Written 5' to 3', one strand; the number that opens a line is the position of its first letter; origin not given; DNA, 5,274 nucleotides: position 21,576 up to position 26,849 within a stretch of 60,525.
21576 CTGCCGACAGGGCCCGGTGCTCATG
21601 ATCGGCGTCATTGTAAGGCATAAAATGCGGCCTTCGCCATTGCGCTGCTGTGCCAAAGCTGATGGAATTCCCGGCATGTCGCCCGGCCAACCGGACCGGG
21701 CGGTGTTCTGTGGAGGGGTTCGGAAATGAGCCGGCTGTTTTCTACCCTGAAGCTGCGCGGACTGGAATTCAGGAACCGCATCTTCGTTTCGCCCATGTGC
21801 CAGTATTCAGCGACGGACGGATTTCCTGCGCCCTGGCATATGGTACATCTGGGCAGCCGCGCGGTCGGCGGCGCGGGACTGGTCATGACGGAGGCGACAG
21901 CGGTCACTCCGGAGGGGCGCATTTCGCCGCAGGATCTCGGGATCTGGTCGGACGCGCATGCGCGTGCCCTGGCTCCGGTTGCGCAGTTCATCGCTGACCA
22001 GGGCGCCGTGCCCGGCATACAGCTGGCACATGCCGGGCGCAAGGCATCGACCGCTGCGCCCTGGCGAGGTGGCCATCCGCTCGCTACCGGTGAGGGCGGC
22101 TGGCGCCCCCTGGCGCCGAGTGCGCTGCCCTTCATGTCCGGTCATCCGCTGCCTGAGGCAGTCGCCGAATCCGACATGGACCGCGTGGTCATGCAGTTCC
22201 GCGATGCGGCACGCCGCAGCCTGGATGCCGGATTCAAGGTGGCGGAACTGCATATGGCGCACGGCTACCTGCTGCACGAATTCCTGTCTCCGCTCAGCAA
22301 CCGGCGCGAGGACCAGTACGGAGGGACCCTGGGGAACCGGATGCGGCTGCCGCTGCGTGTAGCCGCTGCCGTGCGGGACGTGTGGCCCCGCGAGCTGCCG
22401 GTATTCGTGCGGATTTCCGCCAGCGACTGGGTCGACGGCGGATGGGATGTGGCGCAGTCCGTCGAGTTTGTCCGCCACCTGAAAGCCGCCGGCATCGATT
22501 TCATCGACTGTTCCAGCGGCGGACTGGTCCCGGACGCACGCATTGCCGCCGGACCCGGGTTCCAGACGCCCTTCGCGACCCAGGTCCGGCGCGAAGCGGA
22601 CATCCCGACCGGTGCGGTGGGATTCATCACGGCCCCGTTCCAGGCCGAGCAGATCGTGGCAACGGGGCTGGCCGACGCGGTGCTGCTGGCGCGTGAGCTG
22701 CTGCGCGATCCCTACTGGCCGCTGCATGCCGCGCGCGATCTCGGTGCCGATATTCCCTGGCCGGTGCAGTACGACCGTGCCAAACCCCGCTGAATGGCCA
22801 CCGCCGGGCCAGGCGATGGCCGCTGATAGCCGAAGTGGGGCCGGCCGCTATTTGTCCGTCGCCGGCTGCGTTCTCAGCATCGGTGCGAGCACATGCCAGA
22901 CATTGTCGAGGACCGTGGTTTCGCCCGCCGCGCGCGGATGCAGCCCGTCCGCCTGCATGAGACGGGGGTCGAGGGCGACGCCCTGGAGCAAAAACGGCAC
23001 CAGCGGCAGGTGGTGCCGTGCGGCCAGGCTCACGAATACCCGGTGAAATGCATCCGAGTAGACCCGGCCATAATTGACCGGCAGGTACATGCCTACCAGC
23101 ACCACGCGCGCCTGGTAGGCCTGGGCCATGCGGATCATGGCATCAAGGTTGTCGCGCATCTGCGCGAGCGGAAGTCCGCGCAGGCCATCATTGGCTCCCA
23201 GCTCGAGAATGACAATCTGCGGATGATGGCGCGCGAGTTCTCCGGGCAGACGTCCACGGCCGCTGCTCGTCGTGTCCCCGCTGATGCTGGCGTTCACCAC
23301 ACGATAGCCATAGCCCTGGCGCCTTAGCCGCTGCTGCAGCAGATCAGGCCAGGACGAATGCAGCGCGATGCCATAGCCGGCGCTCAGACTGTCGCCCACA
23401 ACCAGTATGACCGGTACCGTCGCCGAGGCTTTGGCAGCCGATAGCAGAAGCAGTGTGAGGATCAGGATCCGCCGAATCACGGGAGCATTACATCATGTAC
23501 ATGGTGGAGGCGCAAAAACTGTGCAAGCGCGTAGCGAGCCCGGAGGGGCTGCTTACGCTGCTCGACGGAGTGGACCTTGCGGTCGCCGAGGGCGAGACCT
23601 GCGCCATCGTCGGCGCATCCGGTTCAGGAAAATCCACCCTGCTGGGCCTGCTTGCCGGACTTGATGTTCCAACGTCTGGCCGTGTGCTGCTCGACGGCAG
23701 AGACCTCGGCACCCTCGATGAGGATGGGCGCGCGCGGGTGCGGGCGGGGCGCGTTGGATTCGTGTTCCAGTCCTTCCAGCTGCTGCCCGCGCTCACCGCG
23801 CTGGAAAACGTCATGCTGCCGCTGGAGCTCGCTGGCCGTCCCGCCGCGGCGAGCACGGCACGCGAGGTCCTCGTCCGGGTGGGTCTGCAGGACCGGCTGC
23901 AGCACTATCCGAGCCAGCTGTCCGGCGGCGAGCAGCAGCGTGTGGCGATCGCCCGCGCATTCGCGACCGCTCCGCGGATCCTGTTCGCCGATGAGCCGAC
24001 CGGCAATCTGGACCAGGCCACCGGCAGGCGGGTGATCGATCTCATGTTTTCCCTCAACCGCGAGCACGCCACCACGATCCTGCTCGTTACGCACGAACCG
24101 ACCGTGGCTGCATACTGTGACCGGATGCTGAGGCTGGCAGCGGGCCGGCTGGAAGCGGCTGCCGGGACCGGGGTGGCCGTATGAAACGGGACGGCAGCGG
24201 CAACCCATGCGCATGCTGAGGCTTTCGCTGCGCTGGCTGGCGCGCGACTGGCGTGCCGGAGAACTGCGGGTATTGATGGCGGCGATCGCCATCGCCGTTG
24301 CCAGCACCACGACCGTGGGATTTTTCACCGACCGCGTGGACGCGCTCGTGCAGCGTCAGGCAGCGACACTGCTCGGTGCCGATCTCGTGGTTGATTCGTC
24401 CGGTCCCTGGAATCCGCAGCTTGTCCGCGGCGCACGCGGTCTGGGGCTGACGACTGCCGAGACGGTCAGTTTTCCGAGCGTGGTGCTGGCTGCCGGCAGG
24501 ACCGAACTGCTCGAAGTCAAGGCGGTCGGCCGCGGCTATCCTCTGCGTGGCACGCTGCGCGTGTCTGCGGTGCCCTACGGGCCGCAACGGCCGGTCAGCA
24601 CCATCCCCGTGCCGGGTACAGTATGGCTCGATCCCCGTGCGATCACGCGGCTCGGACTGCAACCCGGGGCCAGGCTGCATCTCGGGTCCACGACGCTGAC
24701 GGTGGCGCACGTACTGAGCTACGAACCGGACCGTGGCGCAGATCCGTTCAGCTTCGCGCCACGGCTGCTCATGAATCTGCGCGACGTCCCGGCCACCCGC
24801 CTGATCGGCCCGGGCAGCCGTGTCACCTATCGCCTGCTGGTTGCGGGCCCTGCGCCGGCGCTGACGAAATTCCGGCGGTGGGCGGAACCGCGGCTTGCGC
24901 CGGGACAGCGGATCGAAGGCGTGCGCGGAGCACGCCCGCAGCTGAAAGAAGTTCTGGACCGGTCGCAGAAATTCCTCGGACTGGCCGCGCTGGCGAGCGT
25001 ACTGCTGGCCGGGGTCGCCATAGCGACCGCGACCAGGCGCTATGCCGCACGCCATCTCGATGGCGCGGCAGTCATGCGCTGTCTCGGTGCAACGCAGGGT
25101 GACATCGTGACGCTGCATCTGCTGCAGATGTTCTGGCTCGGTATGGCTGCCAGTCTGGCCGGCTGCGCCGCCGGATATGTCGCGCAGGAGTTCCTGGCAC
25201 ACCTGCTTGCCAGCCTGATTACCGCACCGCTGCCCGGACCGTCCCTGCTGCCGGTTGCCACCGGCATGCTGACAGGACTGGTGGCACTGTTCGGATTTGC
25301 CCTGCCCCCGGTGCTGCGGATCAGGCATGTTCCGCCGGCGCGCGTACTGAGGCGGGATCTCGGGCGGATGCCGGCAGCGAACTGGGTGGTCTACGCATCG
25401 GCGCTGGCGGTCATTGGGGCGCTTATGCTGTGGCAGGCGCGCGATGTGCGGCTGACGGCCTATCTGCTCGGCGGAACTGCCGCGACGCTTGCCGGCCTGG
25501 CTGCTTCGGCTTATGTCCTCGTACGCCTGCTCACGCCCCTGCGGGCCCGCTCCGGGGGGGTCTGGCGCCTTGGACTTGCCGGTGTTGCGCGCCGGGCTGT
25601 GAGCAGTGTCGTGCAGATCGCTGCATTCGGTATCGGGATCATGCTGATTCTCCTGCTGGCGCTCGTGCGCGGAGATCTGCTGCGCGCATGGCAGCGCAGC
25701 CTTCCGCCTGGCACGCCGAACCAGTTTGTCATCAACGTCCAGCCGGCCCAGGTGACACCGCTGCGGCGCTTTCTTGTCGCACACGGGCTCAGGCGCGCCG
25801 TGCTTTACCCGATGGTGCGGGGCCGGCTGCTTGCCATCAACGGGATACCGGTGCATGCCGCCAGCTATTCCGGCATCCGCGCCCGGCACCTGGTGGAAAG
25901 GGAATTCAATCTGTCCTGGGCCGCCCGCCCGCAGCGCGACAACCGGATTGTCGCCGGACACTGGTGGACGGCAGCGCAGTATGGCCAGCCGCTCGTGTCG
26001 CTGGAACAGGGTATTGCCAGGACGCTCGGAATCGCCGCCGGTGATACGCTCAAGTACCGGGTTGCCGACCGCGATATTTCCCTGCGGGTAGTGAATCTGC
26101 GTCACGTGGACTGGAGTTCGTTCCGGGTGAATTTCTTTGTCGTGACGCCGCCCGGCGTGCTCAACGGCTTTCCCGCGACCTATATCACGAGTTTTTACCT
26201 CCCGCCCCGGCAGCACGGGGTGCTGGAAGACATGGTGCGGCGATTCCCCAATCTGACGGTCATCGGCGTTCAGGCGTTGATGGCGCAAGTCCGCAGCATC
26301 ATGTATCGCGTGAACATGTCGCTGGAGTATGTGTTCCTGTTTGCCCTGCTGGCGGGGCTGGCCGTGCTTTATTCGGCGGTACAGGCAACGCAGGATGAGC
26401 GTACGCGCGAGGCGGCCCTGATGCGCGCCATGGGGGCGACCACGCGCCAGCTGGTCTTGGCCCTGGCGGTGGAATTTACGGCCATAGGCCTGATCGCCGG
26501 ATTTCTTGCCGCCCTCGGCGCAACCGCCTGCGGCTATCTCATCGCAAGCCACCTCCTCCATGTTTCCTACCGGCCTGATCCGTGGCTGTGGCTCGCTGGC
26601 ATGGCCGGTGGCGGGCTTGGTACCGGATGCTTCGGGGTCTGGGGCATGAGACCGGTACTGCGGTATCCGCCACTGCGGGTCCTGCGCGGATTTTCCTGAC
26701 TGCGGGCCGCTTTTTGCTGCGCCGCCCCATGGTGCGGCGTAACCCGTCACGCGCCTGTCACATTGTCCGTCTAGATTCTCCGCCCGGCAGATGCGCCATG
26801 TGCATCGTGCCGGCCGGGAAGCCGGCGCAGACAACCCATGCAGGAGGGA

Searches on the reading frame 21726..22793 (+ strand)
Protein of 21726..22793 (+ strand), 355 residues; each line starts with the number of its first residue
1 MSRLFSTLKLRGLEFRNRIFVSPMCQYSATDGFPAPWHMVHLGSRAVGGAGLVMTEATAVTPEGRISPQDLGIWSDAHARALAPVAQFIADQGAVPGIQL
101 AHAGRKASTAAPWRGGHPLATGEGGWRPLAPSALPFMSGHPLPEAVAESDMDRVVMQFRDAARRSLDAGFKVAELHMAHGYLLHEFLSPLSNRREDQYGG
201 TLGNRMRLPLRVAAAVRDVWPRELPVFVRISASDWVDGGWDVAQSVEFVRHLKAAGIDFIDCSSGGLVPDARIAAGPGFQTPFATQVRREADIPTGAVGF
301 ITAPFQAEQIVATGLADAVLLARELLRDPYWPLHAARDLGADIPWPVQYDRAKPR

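Call 12: search_protein_families(library=pfam, proteins=[window:21726-22793:+], max_evalue=0.001)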
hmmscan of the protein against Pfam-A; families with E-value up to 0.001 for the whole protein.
window:21726-22793:+ (355 aa): 1 family
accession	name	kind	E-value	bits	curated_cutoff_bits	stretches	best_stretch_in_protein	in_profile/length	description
PF00724.26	Oxidored_FMN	-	2.8e-63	214.7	27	1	4-338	2-338/342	NADH:flavin oxidoreductase / NADH oxidase family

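Call 70: search_protein_families(library=ncbifam, proteins=[window:21726-22793:+], max_evalue=1e-10)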
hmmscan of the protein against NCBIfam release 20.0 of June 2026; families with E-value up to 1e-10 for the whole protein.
window:21726-22793:+ (355 aa): 8 families
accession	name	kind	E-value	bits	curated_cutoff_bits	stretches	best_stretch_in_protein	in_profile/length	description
NF006101.0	PRK08255.1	equivalog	8.9e-121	404.3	1078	1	4-353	399-749/768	bifunctional salicylyl-CoA 5-hydroxylase/oxidoreductase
NF010047.0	PRK13523.1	equivalog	1.4e-117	392.6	431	1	2-352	3-337/339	NADPH dehydrogenase NamA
NF041087.1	bile_acid_BaiCD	equivalog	1.2e-56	192.2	825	1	3-335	3-328/642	bile acid Fe-S flavoenzyme BaiCD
TIGR03997.1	mycofact_OYE_2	equivalog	7.7e-55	186.5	793.15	1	3-338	1-330/645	mycofactocin system FadH/OYE family oxidoreductase 2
NF007899.0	PRK10605.1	subfamily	1.1e-37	130.2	403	1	2-329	4-331/365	N-ethylmaleimide reductase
NF045599.1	bili_reduct_long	exception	1.5e-27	96.2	750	1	5-339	2-335/641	bilirubin reductase, long form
NF045592.1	bili_reduct_N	equivalog_domain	1.6e-27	96.6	425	1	4-339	2-334/363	bilirubin reductase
TIGR03996.1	mycofact_OYE_1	hypoth_equivalog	1.2e-17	63.7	627.9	1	9-337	7-324/633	mycofactocin system FadH/OYE family oxidoreductase 1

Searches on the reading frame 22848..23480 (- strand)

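Call 12: search_protein_families(library=pfam, proteins=[window:22848-23480:-], max_evalue=0.001)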
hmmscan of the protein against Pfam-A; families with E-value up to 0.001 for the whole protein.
window:22848-23480:- (210 aa): 4 families
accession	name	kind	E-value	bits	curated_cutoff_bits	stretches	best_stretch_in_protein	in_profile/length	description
PF13472.12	Lipase_GDSL_2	-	1.9e-31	110.3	32.9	1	27-186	1-175/178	GDSL-like Lipase/Acylhydrolase family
PF00657.28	Lipase_GDSL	-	8.3e-15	55.9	23.6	1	25-191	1-205/208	GDSL-like Lipase/Acylhydrolase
PF25182.1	NonGDSL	-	1.1e-12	48.3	80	1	15-131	21-139/220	Non-GDSL lipase-like family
PF04311.20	DUF459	-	0.00013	21.9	27.2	0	25-103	2-75/197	Protein of unknown function (DUF459)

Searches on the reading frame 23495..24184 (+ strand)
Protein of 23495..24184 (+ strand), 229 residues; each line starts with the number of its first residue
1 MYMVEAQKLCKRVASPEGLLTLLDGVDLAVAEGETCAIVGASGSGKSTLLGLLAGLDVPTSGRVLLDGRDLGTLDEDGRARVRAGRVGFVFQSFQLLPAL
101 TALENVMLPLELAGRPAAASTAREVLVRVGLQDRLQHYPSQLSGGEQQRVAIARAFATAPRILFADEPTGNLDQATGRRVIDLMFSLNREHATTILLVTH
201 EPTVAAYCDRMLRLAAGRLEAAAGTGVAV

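Call 12: search_protein_families(library=pfam, proteins=[window:23495-24184:+], max_evalue=0.001)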
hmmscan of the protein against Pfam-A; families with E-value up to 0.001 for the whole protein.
window:23495-24184:+ (229 aa): 4 families
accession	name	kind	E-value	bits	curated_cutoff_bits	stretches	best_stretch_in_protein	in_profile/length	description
PF00005.33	ABC_tran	-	3.5e-35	122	25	1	23-169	1-136/137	ABC transporter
PF13304.12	AAA_21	-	9.6e-07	29.6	27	0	37-73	3-42/304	AAA domain, putative AbiEii toxin, Type IV TA system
PF02463.25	SMC_N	-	3.5e-05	23.8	40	0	138-215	133-212/220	RecF/RecN/SMC N terminal domain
PF13555.12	AAA_29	-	0.00012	22.2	27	1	24-50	13-39/61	P-loop containing region of AAA domain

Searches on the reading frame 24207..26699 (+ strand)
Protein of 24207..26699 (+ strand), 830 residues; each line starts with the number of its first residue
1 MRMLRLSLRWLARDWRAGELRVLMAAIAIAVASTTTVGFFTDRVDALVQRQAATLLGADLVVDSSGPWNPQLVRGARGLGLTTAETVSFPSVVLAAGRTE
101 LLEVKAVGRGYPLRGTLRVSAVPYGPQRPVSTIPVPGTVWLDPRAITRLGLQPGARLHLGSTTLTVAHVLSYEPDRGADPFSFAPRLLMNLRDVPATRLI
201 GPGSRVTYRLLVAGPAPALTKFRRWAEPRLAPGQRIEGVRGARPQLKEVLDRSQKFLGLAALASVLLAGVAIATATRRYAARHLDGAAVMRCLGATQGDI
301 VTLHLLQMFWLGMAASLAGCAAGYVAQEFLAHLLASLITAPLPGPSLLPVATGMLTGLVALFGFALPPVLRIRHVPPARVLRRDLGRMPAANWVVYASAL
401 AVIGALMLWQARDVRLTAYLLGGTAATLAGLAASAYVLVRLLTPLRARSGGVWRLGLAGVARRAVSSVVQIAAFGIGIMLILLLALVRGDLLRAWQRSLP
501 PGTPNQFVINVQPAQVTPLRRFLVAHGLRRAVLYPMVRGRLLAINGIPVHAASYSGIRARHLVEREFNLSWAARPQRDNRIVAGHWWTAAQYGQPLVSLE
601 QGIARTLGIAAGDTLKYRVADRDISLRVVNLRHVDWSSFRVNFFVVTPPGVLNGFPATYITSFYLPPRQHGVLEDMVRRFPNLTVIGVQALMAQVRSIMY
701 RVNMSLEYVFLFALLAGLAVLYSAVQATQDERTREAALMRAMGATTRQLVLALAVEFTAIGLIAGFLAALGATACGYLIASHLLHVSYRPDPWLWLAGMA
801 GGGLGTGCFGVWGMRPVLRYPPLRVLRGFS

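Call 12: search_protein_families(library=pfam, proteins=[window:24207-26699:+], max_evalue=0.001)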
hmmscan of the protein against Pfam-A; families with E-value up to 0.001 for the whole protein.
window:24207-26699:+ (830 aa): 2 families
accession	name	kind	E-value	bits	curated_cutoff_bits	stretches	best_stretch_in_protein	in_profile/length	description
PF02687.27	FtsX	-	5.4e-23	81.8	25.5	2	709-810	3-108/120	FtsX-like permease C-terminal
PF12704.14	MacB_PCD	-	3.1e-05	24.8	27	0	24-194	5-176/207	MacB-like periplasmic core domain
